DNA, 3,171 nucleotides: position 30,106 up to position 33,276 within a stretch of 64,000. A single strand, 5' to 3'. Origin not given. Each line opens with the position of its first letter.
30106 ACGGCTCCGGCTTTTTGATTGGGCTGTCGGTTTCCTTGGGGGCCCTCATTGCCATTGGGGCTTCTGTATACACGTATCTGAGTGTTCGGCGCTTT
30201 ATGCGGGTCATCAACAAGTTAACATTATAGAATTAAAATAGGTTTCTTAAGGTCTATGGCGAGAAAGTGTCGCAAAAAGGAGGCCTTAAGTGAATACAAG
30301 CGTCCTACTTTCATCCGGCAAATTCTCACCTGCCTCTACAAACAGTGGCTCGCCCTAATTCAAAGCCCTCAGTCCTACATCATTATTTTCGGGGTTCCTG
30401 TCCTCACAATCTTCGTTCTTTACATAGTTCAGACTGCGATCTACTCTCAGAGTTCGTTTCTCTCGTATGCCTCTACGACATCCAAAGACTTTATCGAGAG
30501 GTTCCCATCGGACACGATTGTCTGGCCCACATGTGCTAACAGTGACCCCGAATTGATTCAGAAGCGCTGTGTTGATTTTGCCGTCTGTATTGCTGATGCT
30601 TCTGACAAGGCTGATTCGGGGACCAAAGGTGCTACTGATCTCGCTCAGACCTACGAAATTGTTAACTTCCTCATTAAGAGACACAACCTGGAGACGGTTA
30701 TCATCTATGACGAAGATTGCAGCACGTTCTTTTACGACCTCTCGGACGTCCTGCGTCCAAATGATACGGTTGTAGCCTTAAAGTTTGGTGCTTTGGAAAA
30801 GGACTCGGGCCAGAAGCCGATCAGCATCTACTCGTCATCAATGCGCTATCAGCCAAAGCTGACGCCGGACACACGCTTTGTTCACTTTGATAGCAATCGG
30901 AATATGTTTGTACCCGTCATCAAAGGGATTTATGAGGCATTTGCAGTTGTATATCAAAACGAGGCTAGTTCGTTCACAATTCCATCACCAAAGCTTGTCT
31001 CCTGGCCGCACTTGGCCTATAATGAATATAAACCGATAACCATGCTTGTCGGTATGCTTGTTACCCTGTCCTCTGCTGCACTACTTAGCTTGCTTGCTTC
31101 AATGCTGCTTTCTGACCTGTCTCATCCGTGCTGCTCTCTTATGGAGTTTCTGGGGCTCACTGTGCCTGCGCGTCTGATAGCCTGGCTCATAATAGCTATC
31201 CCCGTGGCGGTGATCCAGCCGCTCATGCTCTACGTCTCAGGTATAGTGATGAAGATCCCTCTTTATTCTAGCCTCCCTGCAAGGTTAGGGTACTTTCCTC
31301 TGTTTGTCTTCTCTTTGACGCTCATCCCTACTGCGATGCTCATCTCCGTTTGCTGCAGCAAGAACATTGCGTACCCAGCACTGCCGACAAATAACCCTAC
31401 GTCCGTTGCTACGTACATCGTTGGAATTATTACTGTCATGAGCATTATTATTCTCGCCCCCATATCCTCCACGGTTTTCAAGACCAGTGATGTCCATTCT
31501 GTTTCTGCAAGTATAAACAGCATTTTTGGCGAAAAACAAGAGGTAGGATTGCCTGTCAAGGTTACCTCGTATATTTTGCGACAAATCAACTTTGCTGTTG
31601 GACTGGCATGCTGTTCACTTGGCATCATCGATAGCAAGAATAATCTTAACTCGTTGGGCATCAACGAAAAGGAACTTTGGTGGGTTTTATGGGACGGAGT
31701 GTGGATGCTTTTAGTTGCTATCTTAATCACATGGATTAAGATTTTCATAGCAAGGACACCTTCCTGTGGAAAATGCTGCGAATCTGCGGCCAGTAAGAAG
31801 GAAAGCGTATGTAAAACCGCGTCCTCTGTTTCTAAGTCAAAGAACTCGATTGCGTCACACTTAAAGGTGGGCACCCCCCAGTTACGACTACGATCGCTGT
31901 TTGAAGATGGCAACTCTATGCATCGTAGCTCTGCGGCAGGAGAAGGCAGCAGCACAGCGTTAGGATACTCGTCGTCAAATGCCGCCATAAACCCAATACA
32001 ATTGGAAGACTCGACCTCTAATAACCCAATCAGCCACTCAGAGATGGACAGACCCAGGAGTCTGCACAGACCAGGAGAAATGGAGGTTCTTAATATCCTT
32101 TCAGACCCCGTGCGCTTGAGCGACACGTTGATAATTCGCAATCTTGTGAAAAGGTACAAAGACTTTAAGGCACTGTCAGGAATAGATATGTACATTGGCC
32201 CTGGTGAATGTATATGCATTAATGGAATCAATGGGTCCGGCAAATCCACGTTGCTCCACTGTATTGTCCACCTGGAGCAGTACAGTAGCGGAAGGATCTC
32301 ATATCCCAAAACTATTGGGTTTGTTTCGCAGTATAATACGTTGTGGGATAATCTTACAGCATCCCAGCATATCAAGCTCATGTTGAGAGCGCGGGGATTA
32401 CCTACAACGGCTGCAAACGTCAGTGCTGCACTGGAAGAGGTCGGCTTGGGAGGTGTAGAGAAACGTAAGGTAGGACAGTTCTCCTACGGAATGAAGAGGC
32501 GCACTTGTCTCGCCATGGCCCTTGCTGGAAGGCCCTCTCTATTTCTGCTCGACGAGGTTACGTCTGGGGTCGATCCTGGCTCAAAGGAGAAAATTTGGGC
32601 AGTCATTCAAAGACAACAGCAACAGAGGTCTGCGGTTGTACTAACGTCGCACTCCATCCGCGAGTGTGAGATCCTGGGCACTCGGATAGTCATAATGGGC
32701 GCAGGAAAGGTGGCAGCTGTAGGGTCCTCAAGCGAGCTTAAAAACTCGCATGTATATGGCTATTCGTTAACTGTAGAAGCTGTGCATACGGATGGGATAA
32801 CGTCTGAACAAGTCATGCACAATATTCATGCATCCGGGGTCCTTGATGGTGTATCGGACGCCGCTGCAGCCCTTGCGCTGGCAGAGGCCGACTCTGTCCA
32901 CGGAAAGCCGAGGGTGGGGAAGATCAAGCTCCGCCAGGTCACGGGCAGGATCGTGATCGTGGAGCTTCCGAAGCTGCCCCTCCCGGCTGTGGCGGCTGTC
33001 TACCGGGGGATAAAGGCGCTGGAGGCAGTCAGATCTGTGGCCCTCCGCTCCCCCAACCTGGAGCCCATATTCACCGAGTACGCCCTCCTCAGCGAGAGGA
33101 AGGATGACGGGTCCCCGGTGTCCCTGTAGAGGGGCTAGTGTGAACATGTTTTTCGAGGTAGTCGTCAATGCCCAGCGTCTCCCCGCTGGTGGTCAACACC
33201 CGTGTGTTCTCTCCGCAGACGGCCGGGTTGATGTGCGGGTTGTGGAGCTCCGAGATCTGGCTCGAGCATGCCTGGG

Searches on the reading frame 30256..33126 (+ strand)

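Call 68: search_protein_families(library=pfam, proteins=[window:30256-33126:+], max_evalue=0.0001)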
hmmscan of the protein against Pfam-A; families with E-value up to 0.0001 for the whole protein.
window:30256-33126:+ (957 aa): 3 families
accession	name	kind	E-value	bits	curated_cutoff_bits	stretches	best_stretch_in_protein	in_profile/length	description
PF00005.33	ABC_tran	-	5.7e-25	88.9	25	1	640-770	1-137/137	ABC transporter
PF13304.12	AAA_21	-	9e-12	46.1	27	1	732-801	228-300/304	AAA domain, putative AbiEii toxin, Type IV TA system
PF02463.25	SMC_N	-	4.2e-05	23.5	40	0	636-672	9-46/220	RecF/RecN/SMC N terminal domain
